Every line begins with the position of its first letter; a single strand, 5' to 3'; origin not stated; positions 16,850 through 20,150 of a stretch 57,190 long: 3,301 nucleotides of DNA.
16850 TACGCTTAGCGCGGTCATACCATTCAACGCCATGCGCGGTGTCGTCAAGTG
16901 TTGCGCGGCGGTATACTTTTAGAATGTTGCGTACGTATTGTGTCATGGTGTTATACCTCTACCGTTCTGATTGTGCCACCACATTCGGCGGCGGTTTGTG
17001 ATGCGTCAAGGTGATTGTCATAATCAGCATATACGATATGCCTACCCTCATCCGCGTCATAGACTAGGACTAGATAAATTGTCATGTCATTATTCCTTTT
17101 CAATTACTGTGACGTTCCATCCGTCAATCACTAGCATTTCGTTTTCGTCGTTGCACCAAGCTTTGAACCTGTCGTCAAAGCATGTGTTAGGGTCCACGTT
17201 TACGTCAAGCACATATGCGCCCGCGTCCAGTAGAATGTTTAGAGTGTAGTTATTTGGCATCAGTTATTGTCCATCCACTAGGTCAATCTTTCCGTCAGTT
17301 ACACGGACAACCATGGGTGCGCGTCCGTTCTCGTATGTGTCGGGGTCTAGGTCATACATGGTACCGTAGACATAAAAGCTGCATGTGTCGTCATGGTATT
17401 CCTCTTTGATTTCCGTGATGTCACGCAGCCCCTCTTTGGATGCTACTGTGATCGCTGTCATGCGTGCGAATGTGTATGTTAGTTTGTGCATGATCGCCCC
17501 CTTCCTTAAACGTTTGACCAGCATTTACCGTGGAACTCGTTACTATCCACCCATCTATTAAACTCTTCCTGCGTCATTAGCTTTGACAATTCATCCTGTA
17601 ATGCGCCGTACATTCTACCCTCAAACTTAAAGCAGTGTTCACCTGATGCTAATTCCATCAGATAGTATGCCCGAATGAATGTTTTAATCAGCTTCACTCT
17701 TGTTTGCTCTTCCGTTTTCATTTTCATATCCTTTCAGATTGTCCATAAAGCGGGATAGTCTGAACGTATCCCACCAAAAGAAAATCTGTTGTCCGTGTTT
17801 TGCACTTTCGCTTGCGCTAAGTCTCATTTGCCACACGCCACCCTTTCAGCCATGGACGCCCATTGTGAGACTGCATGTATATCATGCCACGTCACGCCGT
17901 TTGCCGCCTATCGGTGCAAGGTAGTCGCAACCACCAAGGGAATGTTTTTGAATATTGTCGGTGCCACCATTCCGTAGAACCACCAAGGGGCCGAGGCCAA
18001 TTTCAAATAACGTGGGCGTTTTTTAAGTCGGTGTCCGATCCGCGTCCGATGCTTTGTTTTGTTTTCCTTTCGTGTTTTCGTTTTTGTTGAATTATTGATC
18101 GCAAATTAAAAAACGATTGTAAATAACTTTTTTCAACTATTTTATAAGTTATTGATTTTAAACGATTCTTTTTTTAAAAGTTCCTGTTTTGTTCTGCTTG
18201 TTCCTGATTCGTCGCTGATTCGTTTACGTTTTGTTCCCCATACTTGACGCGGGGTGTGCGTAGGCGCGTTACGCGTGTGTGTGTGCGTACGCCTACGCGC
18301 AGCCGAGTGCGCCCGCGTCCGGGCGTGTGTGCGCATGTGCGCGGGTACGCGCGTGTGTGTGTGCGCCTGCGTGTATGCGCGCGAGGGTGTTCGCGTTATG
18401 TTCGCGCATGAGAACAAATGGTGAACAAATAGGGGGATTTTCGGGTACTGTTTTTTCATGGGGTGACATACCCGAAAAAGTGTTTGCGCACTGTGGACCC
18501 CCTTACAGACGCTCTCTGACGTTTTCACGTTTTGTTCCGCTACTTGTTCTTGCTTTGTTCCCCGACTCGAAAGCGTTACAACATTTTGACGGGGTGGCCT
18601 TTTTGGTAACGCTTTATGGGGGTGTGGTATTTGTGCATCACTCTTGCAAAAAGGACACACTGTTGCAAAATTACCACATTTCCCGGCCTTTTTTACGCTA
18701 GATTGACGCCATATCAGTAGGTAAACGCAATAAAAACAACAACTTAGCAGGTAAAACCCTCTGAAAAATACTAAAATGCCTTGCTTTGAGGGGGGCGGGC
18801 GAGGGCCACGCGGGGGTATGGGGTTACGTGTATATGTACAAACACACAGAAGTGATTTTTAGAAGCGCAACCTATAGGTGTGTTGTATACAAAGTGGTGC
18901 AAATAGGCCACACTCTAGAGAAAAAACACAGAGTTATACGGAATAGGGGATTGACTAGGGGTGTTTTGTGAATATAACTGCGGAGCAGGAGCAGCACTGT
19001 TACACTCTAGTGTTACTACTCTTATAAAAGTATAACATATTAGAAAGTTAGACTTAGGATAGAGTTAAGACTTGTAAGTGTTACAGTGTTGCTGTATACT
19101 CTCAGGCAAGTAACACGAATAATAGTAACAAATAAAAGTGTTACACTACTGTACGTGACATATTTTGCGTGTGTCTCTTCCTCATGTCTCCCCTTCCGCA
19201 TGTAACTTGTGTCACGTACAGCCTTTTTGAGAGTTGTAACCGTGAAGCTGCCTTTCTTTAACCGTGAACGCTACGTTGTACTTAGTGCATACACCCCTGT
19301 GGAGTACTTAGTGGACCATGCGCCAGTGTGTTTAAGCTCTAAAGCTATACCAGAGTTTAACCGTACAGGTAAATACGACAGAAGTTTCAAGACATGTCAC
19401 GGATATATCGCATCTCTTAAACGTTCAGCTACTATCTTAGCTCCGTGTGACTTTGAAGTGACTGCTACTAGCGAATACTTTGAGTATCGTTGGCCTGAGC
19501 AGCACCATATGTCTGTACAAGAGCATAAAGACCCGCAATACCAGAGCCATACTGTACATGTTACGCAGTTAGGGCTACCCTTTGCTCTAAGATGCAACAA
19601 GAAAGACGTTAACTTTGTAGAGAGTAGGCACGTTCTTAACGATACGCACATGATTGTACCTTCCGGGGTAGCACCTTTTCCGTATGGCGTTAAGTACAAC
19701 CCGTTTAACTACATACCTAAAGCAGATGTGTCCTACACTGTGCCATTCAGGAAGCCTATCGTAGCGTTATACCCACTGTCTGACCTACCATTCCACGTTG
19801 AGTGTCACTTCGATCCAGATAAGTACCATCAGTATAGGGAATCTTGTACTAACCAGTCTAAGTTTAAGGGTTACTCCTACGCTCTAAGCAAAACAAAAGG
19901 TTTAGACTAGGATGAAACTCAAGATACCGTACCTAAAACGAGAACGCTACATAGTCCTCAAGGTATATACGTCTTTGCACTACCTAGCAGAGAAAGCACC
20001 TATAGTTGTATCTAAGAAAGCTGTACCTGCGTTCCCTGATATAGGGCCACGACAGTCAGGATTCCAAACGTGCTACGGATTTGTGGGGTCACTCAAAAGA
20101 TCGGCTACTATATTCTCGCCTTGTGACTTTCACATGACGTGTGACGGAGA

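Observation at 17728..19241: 1.5 kb gene-free control region between the divergent arms: candidate origin/promoter hub or structured ncRNA locus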

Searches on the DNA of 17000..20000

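Call 5: search_rna_families(source=window, start=17000, end=20000, threshold=evalue, max_evalue=1)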
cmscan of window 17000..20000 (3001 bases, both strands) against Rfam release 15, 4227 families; matches with E-value up to 1: 2.
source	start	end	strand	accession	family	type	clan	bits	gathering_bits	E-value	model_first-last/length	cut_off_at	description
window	18269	18362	+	RF03662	mir-2060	Gene; miRNA;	-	24.8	54.5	0.023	1-94/94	no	mir-2060 microRNA precursor family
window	18279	18490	+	RF02723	sno_ZL1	Gene; snRNA; snoRNA; CD-box;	-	17.2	64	0.39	1-196/196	no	Small nucleolar RNA ZL1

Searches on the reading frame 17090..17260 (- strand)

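Call 33: search_protein_families(library=phrogs, proteins=[window:17090-17260:-], max_evalue=0.1)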
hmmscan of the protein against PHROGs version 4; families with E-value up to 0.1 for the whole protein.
window:17090-17260:- (56 aa): 1 family
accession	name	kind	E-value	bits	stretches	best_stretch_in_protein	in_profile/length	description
phrog_26695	-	unknown function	0.01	17.3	1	4-54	50-102/125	-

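Call 34: search_protein_families(library=pfam, proteins=[window:17090-17260:-], max_evalue=0.1)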
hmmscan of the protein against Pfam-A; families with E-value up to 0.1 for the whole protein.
window:17090-17260:- (56 aa): 0 families
